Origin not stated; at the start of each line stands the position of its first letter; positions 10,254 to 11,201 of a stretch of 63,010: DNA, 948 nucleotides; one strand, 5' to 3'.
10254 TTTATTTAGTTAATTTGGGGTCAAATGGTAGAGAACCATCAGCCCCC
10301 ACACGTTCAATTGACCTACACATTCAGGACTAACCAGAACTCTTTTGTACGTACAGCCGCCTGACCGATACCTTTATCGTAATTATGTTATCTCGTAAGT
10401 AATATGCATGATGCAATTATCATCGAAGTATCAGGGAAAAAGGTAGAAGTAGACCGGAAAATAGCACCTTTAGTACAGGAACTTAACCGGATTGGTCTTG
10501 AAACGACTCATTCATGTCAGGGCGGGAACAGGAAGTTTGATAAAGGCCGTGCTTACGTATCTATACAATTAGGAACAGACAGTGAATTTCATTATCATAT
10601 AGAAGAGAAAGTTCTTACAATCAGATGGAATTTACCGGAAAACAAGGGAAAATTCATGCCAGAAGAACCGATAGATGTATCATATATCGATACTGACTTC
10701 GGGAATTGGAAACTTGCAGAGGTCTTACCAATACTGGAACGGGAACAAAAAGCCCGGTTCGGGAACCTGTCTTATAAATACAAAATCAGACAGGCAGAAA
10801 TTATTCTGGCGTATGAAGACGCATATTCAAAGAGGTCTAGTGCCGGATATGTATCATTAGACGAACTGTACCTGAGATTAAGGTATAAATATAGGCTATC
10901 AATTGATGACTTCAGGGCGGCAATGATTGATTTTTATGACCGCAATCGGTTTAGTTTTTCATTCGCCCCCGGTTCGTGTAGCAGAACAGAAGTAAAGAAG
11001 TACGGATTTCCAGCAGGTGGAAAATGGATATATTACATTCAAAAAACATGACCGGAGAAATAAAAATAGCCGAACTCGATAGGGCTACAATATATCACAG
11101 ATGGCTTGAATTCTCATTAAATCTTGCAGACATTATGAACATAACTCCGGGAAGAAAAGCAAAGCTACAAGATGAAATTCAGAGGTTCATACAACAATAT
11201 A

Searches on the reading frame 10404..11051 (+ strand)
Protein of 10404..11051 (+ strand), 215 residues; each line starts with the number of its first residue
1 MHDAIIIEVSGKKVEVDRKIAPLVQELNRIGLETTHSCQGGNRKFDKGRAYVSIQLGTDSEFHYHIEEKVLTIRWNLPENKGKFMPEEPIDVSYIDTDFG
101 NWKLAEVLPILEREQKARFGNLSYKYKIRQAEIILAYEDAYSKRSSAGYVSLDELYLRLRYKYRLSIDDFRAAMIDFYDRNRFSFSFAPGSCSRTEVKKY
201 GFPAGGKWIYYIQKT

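Call 7: search_protein_families(library=pfam, proteins=[window:10404-11051:+], max_evalue=0.01)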
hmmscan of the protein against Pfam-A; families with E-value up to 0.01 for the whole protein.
window:10404-11051:+ (215 aa): 0 families

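Call 23: find_related_loci(query=window:10404-11051:+, collection=viral_contigs, flank=10000)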
Query window:10404-11051:+ (215 aa) in viral_contigs; peptide patterns used: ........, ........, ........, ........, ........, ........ (x = any residue, [..] = any of these).
5 stretches matched a pattern, but none encodes a relative of the query by tblastn (E <= 1e-3).
